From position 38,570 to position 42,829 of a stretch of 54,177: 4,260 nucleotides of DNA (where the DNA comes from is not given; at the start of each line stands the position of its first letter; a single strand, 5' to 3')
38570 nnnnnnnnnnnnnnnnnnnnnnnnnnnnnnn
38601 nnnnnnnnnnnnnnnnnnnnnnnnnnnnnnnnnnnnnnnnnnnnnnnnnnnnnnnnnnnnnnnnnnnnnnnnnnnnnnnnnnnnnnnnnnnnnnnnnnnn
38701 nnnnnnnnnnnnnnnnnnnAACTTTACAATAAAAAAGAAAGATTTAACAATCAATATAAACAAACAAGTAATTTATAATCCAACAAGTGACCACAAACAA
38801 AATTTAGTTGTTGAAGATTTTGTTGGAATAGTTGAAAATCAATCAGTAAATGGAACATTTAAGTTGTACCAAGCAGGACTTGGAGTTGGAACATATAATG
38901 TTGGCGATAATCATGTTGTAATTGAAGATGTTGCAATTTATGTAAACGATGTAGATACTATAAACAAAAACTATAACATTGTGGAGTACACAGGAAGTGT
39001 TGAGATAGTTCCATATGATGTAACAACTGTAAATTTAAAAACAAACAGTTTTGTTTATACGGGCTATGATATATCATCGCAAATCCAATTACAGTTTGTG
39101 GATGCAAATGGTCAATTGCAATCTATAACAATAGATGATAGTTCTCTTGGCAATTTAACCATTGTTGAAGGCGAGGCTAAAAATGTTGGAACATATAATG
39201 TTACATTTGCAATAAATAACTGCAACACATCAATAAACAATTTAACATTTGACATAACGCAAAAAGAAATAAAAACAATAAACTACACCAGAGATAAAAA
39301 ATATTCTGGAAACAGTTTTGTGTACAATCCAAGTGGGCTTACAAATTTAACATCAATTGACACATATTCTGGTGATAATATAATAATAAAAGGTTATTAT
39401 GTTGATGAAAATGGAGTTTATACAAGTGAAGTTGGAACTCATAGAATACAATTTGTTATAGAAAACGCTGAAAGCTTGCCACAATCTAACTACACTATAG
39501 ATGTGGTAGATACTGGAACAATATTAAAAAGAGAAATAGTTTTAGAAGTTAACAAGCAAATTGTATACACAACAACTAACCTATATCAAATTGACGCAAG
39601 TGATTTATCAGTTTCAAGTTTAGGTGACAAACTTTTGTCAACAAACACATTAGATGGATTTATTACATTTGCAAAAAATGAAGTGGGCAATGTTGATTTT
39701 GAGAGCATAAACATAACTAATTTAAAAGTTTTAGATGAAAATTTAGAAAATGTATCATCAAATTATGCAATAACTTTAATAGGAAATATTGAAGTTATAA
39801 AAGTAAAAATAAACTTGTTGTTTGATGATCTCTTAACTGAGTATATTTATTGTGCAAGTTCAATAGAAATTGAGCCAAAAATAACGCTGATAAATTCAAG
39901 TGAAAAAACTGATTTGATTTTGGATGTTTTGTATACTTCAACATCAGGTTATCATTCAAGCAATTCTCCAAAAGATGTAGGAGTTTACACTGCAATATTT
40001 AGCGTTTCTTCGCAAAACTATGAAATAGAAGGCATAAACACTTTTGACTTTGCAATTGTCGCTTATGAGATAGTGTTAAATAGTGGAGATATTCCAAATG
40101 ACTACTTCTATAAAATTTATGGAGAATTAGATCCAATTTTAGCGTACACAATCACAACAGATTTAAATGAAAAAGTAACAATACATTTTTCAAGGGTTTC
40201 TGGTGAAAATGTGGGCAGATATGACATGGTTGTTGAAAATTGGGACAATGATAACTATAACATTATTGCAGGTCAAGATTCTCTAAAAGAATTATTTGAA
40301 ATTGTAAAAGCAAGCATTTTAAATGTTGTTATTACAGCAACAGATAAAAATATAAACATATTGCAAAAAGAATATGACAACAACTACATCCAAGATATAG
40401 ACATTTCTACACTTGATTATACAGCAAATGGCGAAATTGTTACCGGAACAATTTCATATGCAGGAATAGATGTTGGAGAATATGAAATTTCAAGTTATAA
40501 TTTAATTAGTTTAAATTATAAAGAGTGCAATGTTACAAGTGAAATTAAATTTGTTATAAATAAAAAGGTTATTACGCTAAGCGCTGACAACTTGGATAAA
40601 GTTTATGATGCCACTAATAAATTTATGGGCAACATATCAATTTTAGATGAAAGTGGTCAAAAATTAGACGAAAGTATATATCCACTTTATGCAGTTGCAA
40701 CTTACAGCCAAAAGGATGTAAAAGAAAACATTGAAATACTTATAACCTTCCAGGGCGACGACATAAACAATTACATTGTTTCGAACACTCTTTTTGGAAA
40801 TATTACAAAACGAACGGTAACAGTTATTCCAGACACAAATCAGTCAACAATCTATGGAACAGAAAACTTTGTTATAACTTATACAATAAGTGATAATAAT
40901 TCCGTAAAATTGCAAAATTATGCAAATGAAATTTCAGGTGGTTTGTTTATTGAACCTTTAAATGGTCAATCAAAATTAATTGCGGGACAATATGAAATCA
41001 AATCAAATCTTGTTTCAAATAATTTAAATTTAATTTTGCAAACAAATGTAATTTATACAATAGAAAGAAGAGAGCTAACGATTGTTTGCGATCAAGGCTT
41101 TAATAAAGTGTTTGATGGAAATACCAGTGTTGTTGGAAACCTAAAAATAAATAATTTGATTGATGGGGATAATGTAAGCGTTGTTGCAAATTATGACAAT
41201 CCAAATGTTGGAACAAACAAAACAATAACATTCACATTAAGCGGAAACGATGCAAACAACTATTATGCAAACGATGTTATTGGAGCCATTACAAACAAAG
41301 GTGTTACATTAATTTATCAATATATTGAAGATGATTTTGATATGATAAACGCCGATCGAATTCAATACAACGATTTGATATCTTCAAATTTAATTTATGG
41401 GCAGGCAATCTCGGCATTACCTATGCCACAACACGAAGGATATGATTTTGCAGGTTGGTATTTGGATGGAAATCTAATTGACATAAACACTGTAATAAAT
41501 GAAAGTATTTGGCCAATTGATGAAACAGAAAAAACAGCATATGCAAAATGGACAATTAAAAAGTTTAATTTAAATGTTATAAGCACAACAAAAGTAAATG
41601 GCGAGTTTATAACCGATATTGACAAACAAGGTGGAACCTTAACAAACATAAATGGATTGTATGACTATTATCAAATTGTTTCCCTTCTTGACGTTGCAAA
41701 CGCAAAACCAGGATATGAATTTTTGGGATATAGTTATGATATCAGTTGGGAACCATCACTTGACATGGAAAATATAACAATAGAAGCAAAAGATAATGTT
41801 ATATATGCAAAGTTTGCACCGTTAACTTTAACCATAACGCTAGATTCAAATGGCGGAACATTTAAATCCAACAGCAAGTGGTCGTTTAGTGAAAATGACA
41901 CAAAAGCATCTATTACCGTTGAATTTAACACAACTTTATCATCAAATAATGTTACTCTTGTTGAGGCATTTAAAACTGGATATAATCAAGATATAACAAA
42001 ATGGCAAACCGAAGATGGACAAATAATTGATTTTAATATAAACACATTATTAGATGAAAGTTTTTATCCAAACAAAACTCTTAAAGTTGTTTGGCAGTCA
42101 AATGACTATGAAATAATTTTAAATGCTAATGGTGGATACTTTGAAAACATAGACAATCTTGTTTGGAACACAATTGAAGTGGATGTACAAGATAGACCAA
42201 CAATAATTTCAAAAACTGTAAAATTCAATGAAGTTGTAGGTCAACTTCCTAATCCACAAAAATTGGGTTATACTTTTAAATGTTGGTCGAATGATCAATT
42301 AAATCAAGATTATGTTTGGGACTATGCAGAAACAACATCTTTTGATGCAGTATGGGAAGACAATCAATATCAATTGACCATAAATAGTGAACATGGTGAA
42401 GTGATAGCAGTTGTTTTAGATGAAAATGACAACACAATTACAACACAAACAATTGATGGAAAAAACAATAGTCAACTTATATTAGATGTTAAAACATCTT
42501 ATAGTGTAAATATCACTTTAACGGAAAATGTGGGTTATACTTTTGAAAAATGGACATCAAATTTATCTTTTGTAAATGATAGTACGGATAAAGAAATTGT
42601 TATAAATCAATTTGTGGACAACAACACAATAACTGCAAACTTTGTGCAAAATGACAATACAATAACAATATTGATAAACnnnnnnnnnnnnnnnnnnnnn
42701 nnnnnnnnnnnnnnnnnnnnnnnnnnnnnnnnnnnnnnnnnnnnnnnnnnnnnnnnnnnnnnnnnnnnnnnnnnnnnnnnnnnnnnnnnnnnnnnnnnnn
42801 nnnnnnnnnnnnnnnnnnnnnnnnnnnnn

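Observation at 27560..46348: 6262-aa surface protein with mirror-like architecture and hydrophobic anchors at both ends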

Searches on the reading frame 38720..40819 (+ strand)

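Call 7: search_protein_families(library=pfam, proteins=[window:38720-40819:+], max_evalue=1)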
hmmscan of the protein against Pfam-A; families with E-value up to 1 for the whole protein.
window:38720-40819:+ (700 aa): 2 families
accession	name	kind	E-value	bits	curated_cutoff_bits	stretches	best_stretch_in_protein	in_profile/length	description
PF18676.6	MBG_2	-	3.8e-07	31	25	1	464-517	9-66/72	MBG domain (YGX type)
PF11668.13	Gp_UL130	-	0.12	12.7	25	1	63-135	81-150/159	HCMV glycoprotein pUL130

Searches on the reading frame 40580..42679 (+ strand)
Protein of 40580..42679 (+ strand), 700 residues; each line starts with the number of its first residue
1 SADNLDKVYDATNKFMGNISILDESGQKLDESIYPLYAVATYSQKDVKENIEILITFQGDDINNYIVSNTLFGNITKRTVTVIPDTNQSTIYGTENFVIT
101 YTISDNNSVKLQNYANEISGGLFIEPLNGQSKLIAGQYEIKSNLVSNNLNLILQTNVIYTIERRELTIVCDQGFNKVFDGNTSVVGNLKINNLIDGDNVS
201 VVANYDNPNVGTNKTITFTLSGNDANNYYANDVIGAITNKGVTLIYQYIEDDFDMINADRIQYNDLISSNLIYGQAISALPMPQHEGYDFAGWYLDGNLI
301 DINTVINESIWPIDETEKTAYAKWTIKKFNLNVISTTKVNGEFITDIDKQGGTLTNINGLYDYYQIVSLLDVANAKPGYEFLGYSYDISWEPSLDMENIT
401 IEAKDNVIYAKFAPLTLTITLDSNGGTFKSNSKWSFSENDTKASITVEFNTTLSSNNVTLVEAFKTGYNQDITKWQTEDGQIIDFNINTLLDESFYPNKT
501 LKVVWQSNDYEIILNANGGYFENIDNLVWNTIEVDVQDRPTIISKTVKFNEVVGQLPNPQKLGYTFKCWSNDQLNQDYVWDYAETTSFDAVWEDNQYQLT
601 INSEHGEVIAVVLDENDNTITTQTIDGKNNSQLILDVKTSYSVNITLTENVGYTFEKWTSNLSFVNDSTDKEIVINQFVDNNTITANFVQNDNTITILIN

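Call 7: search_protein_families(library=pfam, proteins=[window:40580-42679:+], max_evalue=1)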
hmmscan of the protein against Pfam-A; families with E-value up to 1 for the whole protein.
window:40580-42679:+ (700 aa): 3 families
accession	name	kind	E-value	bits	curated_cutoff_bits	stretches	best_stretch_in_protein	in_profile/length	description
PF18657.6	YDG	-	5.7e-15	55.8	25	2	163-230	2-80/85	YDG domain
PF09479.16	Flg_new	-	1.4e-12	48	27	2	269-301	14-45/65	Listeria-Bacteroides repeat domain (List_Bact_rpt)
PF18998.6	Flg_new_2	-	2.3e-09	37.6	23.6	2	642-691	24-72/73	Divergent InlB B-repeat domain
